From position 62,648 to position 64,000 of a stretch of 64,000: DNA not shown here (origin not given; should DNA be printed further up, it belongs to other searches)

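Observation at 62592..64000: Left boundary of an integrated mobile element: tRNA 3'-end fragment (att) plus P4-type integrase running off the window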

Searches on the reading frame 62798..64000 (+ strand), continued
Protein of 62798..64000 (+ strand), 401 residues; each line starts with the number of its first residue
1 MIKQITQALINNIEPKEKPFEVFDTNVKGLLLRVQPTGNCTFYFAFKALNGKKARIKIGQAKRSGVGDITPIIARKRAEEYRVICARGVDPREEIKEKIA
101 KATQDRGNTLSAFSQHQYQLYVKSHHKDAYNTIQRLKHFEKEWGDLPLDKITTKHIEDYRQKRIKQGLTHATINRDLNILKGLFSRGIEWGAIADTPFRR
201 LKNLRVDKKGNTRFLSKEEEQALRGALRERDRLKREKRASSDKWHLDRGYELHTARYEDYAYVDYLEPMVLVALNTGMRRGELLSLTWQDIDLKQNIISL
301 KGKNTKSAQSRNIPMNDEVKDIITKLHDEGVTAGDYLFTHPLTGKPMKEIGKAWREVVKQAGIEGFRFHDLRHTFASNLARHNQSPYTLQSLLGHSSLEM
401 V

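Call 72: find_encoding_contigs(protein=P0002, flank=10000, max_places=4)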
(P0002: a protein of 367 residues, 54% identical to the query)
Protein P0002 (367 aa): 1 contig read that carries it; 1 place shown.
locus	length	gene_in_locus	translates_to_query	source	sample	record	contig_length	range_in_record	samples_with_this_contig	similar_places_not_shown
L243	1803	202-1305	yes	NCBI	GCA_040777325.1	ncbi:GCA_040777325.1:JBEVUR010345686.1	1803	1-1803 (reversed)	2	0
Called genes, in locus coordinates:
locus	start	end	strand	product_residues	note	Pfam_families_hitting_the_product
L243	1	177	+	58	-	?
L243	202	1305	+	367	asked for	PF24624:Int_N, PF00589:Phage_integrase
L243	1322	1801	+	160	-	?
